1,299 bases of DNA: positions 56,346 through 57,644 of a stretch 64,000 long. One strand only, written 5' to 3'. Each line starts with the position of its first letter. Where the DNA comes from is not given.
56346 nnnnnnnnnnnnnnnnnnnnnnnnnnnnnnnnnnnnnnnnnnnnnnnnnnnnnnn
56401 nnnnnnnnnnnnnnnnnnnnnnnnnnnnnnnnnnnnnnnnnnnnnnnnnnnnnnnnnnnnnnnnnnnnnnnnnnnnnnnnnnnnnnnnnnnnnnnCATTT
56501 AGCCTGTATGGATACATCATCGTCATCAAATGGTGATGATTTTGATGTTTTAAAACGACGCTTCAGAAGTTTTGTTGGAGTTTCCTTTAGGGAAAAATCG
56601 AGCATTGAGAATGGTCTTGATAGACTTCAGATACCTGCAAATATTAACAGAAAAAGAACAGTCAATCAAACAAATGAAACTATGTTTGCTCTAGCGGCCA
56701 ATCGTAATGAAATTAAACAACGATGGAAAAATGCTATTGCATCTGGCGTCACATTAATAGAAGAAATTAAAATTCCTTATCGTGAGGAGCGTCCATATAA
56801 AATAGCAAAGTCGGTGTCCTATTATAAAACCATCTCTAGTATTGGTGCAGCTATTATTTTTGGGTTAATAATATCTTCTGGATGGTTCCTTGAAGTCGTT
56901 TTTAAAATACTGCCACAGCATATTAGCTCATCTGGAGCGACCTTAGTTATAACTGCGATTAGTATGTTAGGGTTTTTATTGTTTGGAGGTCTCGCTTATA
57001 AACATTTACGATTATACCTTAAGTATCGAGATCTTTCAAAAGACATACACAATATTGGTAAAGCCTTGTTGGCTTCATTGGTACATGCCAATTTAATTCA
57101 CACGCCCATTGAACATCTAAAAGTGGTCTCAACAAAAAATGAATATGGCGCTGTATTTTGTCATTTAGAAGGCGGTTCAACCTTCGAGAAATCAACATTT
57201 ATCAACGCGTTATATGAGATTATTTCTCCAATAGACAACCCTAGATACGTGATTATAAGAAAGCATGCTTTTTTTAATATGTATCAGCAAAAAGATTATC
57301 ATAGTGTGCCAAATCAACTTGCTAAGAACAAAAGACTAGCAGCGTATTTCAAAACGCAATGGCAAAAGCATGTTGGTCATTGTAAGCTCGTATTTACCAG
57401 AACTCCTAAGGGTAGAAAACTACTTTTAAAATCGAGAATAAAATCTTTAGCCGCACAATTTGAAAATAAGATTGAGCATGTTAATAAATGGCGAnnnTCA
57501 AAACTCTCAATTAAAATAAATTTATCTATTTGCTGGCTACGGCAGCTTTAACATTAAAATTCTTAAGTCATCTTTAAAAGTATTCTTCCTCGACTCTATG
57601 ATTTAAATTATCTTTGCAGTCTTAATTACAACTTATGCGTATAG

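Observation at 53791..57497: Candidate undescribed two-gene system: unknown 294-aa protein plus membrane-anchored SF2 DEAH helicase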

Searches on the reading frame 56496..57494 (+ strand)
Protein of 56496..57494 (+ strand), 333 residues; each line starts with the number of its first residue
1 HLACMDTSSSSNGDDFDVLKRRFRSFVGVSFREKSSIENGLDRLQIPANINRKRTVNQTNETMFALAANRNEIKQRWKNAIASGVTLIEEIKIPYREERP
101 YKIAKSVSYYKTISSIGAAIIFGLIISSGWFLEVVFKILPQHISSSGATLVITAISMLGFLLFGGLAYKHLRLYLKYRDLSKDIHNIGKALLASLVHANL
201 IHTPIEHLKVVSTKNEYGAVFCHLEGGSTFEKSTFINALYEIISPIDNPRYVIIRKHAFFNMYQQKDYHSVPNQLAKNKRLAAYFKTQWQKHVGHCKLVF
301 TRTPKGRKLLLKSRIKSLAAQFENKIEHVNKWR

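Call 30: search_solved_structures(query=window:56496-57494:+, max_evalue=10)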
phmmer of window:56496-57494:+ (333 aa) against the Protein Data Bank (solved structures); distinct sequences matched with E-value up to 10: 7.
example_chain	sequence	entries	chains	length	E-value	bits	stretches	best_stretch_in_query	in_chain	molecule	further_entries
3mtl_A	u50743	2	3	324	0.073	15.9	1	77-182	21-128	Cell division protein kinase 16 | CYCLIN-DEPENDENT KINASE 16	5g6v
9r2i_C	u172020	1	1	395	0.1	15.4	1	77-182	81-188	Cyclin-dependent kinase 16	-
1ecr_A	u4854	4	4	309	0.1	15.4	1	183-316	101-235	PROTEIN (REPLICATION-TERMINATOR PROTEIN) | DNA replication terminus site-binding protein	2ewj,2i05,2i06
4xr0_A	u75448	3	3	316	0.11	15.3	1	183-316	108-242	DNA replication terminus site-binding protein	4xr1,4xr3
4xr2_A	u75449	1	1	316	0.13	15.1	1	183-316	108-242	DNA replication terminus site-binding protein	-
4kyx_A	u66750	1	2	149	0.39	13.5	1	215-271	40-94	ADP-ribose pyrophosphatase MutT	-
7bev_A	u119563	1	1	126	1.2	11.9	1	262-327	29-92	Sperm-associated antigen 1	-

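Call 33: search_protein_representatives(protein=window:56496-57494:+)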
Query: 333 residues. Proteins with E-value up to 0.001 (for the whole library): 948; up to 1e-10: 642; up to 1e-30: 164. The best 150 are listed.
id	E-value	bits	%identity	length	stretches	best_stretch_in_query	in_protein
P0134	5.9e-96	338.2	47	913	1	1-333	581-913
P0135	1.0e-92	327.5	45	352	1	1-333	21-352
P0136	1.4e-89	317.2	47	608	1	1-333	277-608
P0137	3.9e-87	309.2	45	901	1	1-333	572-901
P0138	3.3e-84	299.6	43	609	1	1-332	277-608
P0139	3.3e-84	299.5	45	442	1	1-332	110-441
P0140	5.0e-79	282.5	41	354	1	1-333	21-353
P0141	5.0e-77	276.0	43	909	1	1-332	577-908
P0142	6.0e-76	272.4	44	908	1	1-333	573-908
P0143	6.1e-74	265.8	45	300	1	36-333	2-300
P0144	7.2e-73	262.3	40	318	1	18-333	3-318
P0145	4.5e-72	259.7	41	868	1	1-332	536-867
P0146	6.7e-72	259.1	41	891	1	1-332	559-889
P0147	2.8e-70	253.8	37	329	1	8-333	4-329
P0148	4.0e-70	253.3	37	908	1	1-333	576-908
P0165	1.5e-57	212.0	33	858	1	1-332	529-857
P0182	6.8e-49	183.6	32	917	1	1-332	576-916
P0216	7.4e-42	160.4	28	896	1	1-332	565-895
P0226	6.0e-40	154.2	34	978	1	1-333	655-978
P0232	7.3e-39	150.6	30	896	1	1-333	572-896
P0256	2.7e-35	138.9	32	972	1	1-332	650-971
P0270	2.8e-33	132.3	29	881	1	1-332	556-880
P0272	2.8e-33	132.2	26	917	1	13-324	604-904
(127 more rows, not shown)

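Call 34: list_cluster_members(proteins=[P0134, P0148, P0165, P0182, P0216, P0232, P0256, P0272, P0270, P0226])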
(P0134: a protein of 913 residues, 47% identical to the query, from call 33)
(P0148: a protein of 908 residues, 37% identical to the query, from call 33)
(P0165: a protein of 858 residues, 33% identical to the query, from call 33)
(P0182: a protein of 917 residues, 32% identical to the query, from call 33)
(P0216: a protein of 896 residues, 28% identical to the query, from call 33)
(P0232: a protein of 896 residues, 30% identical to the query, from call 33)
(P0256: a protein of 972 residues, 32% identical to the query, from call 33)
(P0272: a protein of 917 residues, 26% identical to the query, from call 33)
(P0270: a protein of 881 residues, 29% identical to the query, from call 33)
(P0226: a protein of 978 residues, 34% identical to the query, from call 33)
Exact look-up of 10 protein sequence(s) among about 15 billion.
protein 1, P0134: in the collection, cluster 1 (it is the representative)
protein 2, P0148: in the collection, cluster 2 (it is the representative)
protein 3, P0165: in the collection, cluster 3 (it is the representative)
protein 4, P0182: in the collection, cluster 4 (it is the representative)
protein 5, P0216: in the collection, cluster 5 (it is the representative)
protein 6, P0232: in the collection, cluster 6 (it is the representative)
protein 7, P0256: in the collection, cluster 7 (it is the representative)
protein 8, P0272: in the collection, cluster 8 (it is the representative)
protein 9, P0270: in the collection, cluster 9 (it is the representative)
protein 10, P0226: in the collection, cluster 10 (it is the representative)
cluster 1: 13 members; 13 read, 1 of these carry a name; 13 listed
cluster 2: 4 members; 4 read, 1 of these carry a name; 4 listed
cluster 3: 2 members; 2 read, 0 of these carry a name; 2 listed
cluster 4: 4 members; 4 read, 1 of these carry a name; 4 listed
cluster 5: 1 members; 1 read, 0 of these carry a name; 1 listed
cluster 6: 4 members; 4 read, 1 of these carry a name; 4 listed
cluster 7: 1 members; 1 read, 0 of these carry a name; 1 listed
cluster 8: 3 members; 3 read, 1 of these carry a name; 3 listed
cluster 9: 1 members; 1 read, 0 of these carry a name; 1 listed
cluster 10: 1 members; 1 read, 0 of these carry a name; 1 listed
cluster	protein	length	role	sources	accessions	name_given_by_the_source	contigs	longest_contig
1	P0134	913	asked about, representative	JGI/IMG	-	-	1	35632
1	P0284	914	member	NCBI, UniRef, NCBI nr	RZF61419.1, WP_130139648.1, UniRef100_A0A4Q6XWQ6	DEAD/DEAH box helicase family protein [Sphingobacterium corticibacterium] | DEAD/DEAH box helicase n=1 Tax=Sphingobacterium corticibacterium TaxID=2484746 ...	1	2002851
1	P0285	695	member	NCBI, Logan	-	-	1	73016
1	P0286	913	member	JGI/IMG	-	-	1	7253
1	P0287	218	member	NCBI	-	-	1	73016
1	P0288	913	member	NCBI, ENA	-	-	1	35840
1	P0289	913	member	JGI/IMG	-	-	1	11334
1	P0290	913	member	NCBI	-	-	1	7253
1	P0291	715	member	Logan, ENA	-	-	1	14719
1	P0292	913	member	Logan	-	-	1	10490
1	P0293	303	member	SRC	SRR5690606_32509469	-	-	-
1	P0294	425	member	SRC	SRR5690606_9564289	-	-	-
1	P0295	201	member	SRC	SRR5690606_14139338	-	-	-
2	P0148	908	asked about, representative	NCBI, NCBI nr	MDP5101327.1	MAG: DEAD/DEAH box helicase family protein [Nonlabens sp.] | DEAD/DEAH box helicase family protein [Nonlabens sp.]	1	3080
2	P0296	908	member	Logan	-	-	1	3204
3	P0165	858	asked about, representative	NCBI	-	-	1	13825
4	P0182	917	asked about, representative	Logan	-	-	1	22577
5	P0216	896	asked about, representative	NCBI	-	-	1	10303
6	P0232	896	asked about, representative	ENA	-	-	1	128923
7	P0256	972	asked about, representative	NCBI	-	-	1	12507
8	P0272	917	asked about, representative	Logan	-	-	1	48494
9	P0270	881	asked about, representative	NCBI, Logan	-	-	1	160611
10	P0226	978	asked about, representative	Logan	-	-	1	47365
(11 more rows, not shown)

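Call 35: search_protein_families(library=pfam, proteins=[P0216, P0272, P0256, P0226, P0165, P0182, P0232, P0270], max_evalue=0.01)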
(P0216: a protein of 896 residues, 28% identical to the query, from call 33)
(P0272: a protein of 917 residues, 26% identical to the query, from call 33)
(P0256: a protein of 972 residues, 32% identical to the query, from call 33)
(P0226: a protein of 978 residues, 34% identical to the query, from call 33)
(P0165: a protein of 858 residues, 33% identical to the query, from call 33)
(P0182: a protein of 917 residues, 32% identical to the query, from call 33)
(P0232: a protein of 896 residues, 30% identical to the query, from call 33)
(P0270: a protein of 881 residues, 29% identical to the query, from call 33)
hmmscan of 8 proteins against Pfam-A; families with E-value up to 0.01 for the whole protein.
P0216 (896 aa): 5 families
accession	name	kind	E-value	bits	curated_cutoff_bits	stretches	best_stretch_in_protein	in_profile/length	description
PF04851.21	ResIII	-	2.8e-16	60.3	22.5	1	11-179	2-163/164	Type III restriction enzyme, res subunit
PF00270.35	DEAD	-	1.9e-08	34.7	26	1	24-179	8-161/167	DEAD/DEAH box helicase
PF13401.12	AAA_22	-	1.4e-05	25.8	27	1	29-168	4-114/130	AAA domain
PF00271.37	Helicase_C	-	0.00045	20.9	23.5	1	498-552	56-109/110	Helicase conserved C-terminal domain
PF13191.12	AAA_16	-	0.0022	19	32.6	1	21-155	13-147/167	AAA ATPase domain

P0272 (917 aa): 5 families
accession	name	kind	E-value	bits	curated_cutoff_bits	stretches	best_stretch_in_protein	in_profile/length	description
PF04851.21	ResIII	-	1.4e-18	67.8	22.5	1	13-189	3-163/164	Type III restriction enzyme, res subunit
PF00270.35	DEAD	-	3.1e-09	37.2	26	1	16-191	2-163/167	DEAD/DEAH box helicase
PF00271.37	Helicase_C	-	9e-05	23.1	23.5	1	487-557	40-109/110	Helicase conserved C-terminal domain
PF13401.12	AAA_22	-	0.00022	22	27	1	36-185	10-121/130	AAA domain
PF00176.29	SNF2-rel_dom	-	0.0032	17.1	24.9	1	57-188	52-163/290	SNF2-related domain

P0256 (972 aa): 6 families
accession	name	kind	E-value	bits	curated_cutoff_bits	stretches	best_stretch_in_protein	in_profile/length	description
PF04851.21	ResIII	-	1.9e-18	67.3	22.5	1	8-194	2-163/164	Type III restriction enzyme, res subunit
PF00270.35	DEAD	-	4.6e-09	36.7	26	2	144-196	102-163/167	DEAD/DEAH box helicase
PF13401.12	AAA_22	-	9.7e-08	32.8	27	1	31-180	9-109/130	AAA domain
PF00176.29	SNF2-rel_dom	-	0.00029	20.5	24.9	1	52-193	51-163/290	SNF2-related domain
PF13191.12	AAA_16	-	0.0014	19.6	32.6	1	15-175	10-152/167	AAA ATPase domain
PF00271.37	Helicase_C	-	0.0022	18.6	23.5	1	566-637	39-109/110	Helicase conserved C-terminal domain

P0226 (978 aa): 6 families
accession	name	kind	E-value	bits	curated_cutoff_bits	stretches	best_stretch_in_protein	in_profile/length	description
PF04851.21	ResIII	-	4.7e-18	66.1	22.5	1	88-268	2-163/164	Type III restriction enzyme, res subunit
PF00270.35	DEAD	-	2.9e-10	40.6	26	1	92-272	2-165/167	DEAD/DEAH box helicase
PF13401.12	AAA_22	-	4.7e-08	33.8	27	1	112-254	10-110/130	AAA domain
PF00176.29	SNF2-rel_dom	-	1.7e-05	24.5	24.9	1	94-279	2-175/290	SNF2-related domain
PF13191.12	AAA_16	-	6.6e-05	23.9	32.6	1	90-253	4-157/167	AAA ATPase domain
PF00271.37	Helicase_C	-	0.0026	18.5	23.5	1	595-641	63-108/110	Helicase conserved C-terminal domain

P0165 (858 aa): 5 families
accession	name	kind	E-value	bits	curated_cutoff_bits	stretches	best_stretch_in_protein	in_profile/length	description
PF04851.21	ResIII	-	1.4e-16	61.3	22.5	1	7-145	23-163/164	Type III restriction enzyme, res subunit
PF00270.35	DEAD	-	6.9e-08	32.8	26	1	3-147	10-163/167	DEAD/DEAH box helicase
PF13401.12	AAA_22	-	9.6e-05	23.2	27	1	7-126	5-104/130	AAA domain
PF00176.29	SNF2-rel_dom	-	0.0001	22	24.9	1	31-144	50-163/290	SNF2-related domain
PF00271.37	Helicase_C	-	0.002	18.8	23.5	1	462-515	56-108/110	Helicase conserved C-terminal domain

P0182 (917 aa): 7 families
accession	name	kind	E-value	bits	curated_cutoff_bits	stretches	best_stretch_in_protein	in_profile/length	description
PF04851.21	ResIII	-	4.5e-18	66.1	22.5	1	12-190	2-163/164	Type III restriction enzyme, res subunit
PF00270.35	DEAD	-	4.2e-10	40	26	1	16-192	2-163/167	DEAD/DEAH box helicase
PF13401.12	AAA_22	-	4.9e-06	27.3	27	1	31-174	5-107/130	AAA domain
PF00176.29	SNF2-rel_dom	-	4.6e-05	23.1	24.9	1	57-189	52-163/290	SNF2-related domain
PF00271.37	Helicase_C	-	0.0015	19.2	23.5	1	492-563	39-109/110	Helicase conserved C-terminal domain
PF13191.12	AAA_16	-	0.0058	17.6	32.6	0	20-180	11-161/167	AAA ATPase domain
PF05621.17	TniB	-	0.0073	16.2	22.4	0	135-164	103-132/189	Bacterial TniB protein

P0232 (896 aa): 6 families
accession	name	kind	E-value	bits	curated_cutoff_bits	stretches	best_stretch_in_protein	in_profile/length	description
PF04851.21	ResIII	-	1.4e-20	74.3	22.5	1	13-190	3-163/164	Type III restriction enzyme, res subunit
PF00270.35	DEAD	-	8.7e-10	39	26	1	16-192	2-162/167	DEAD/DEAH box helicase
PF00176.29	SNF2-rel_dom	-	1.5e-08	34.6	24.9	1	54-190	49-164/290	SNF2-related domain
PF00271.37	Helicase_C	-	2.6e-05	24.9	23.5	1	490-559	45-109/110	Helicase conserved C-terminal domain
PF13401.12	AAA_22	-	0.0002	22.1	27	1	32-189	6-124/130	AAA domain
PF07652.20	Flavi_DEAD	-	0.0014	19.1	21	0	141-192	86-139/148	Flavivirus DEAD domain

P0270 (881 aa): 5 families
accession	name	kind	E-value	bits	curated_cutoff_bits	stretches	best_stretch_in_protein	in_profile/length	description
PF04851.21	ResIII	-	2e-19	70.5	22.5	1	11-172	3-163/164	Type III restriction enzyme, res subunit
PF00270.35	DEAD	-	7e-10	39.3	26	1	14-174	2-163/167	DEAD/DEAH box helicase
PF00176.29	SNF2-rel_dom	-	2.6e-05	23.9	24.9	1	53-171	50-163/290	SNF2-related domain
PF13401.12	AAA_22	-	0.00013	22.8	27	1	30-157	6-109/130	AAA domain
PF00271.37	Helicase_C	-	0.0081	16.8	23.5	0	475-543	42-109/110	Helicase conserved C-terminal domain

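Call 49: predict_structure(alignment_id=A3)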
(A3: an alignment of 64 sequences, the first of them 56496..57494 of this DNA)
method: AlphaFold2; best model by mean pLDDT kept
length: 333 residues; sequences in the alignment: 64
mean_pLDDT: 87.4   pTM: 0.82
mean pLDDT of the five models: 87.4, 86.7, 86.0, 85.2, 84.0
residues with pLDDT >= 90: 184; 70-90: 127; 50-70: 22; < 50: 0
segments of 3 or more residues with pLDDT < 50: none
pLDDT, mean of each block of 10 residues (from residue 1): 82 87 91 87 88 90 93 95 94 82 78 77 71 65 68 76 79 78 95 98 98 91 97 97 94 89 87 98 98 97 97 83 81 90
secondary structure, 60 per line:
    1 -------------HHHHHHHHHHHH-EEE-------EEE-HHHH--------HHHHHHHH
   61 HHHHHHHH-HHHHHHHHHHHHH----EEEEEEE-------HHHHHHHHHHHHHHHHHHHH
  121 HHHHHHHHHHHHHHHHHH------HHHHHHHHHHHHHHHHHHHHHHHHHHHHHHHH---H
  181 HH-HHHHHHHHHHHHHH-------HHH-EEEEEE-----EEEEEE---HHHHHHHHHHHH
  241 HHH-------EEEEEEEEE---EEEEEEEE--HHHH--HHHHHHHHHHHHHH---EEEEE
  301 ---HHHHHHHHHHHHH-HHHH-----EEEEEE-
elements in order: H14-25 E27-29 E37-39 H41-44 H53-68 H70-82 E87-93 H101-138 H145-176 H184-197 E209-214 E220-225 H229-243 E251-259 E263-270 H273-276 H279-292 E296-300 H304-316 H318-321 E327-332

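Call 52: fold_search(model_id=the predicted structure, library=pdb)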
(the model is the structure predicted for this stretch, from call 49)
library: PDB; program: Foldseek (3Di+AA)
matches with E <= 10: 89; with E <= 0.001: 0
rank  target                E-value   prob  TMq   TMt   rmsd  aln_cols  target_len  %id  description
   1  6rh0_B                6.5e-01  0.08  0.14  0.19  20.5       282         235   13  Revisiting pH-gated conformational switch. Complex HK853-RR468 pH 5.5 (released 2020-02-19)
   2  2ogk_D                1.1e+00  0.06  0.09  0.18  12.1       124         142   11  Crystal structure of protein AF2318 from Archaeglobus fulgidus, Pfam DUF54 (released 2007-01-30)
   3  2cgh_A                1.4e+00  0.07  0.12  0.15  12.9       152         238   10  crystal structure of biotin ligase from Mycobacterium tuberculosis (released 2007-05-01)
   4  5h7e                  1.6e+00  0.02  0.07  0.12  17.3       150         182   10  Crystal Structure of native drCPDase (released 2017-09-27)
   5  2pmb_D                2.1e+00  0.07  0.11  0.09   6.3        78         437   13  Crystal structure of predicted nucleotide-binding protein from Vibrio cholerae (released 2007-05-08)
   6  3l9i_A                2.1e+00  0.03  0.10  0.06  14.5       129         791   12  Myosin VI nucleotide-free (mdinsert2) L310G mutant crystal structure (released 2010-12-08)
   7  2cgh_B                2.3e+00  0.03  0.10  0.13   9.4       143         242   12  crystal structure of biotin ligase from Mycobacterium tuberculosis (released 2007-05-01)
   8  6rh7_A                2.4e+00  0.04  0.16  0.21  19.9       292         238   13  Revisiting pH-gated conformational switch. Complex HK853 mutant H260A -RR468 mutant D53A pH 7.5 (released 2020-02-19)
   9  8rav_A                2.9e+00  0.03  0.13  0.07  16.1       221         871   10  The crystal structure of DNA-bound human MutSbeta (MSH2/MSH3) in the canonical mismatch bound conformation with ADP bo (released 2025-06-11)
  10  9khx_M                2.9e+00  0.02  0.09  0.08  16.1       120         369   11  Neck structure of Escherichia phage Mu (released 2025-02-12)
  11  2bki_A                3.0e+00  0.02  0.11  0.06  18.1       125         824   11  Myosin VI nucleotide-free (MDinsert2-IQ) crystal structure (released 2005-06-07)
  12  5is2                  3.0e+00  0.02  0.10  0.09  16.1       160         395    9  Crystal structure of Mycobacterium avium SerB2 at pH 6.6 (released 2016-04-27)
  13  6rgz_A                3.2e+00  0.03  0.16  0.21  19.7       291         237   12  Revisiting pH-gated conformational switch. Complex HK853-RR468 pH 6.5 (released 2020-02-19)
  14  6rh7_B                3.8e+00  0.06  0.15  0.20  19.9       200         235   16  Revisiting pH-gated conformational switch. Complex HK853 mutant H260A -RR468 mutant D53A pH 7.5 (released 2020-02-19)
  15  3go9                  4.0e+00  0.02  0.15  0.12  12.7       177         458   13  Predicted insulinase family protease from Yersinia pestis (released 2009-04-07)
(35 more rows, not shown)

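Call 56: fold_search(model_id=the predicted structure, library=viral)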
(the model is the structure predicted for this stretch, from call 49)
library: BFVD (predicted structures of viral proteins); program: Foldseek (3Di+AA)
matches with E <= 10: 169; with E <= 0.001: 0
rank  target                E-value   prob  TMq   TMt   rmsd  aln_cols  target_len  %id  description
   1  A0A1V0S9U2            5.0e-02  0.15  0.12  0.17  17.4       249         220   13  Uncharacterized protein [Catovirus CTV1]
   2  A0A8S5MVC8            3.6e-01  0.05  0.09  0.12  21.0       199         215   11  Terminase small subunit [Siphoviridae sp. ctoSr5]
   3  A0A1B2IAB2            4.1e-01  0.18  0.14  0.28  10.3        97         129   10  Uncharacterized protein [Erwinia phage vB_EamM_Asesino]
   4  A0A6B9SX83            6.8e-01  0.11  0.14  0.26  20.4       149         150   11  (no name in the UniProt tables at hand)
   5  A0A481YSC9            7.6e-01  0.69  0.17  0.40   4.2        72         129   12  Uncharacterized protein [Marseillevirus LCMAC101]
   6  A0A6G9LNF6            8.5e-01  0.04  0.11  0.15  14.2       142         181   14  Uncharacterized protein [Enterococcus phage nattely]
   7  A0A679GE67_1          8.5e-01  0.03  0.09  0.03  17.8       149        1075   15  Polyprotein [Little cherry virus 2]
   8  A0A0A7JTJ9            1.3e+00  0.05  0.10  0.12  15.0       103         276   14  E4.3 protein [Psittacine adenovirus 3]
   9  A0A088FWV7            1.4e+00  0.06  0.14  0.11  21.5       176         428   12  (no name in the UniProt tables at hand)
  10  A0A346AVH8            1.6e+00  0.05  0.15  0.17  14.5       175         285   11  (no name in the UniProt tables at hand)
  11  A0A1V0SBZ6            1.7e+00  0.02  0.09  0.07   9.4        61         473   10  Uncharacterized protein [Catovirus CTV1]
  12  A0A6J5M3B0            1.8e+00  0.06  0.13  0.21   7.8        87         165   15  Uncharacterized protein [uncultured Caudovirales phage]
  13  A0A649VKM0            1.8e+00  0.05  0.09  0.15  13.6       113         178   10  Uncharacterized protein [Microbacterium phage Megan]
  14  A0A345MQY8            1.9e+00  0.06  0.15  0.23  14.0       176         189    8  (no name in the UniProt tables at hand)
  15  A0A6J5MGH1            1.9e+00  0.03  0.10  0.16  18.6       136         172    7  Uncharacterized protein [uncultured Caudovirales phage]
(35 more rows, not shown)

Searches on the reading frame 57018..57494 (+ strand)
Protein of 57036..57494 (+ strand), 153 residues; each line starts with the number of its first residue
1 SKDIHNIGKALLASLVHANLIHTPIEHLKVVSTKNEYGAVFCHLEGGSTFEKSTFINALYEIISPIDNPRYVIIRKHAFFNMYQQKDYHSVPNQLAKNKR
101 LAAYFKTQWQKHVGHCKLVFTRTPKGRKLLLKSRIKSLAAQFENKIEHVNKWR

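Call 84: search_protein_families(library=pfam, proteins=[window:57036-57494:+], max_evalue=1)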
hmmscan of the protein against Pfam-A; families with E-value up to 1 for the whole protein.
window:57036-57494:+ (153 aa): 0 families

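Call 92: search_solved_structures(query=A5, max_evalue=10)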
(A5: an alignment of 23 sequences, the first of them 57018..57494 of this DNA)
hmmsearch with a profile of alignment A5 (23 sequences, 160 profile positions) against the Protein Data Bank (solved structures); distinct sequences matched with E-value up to 10: 2.
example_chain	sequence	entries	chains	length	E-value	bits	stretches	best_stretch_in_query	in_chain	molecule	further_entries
9f91_I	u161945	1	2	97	0.73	12.7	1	8-74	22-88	Designed single epitope Respiratory Syncytial Virus immunogen in complex with RSV90 fab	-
5z8q_A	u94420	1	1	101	1.5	11.7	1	9-77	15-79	Heat shock protein SSA1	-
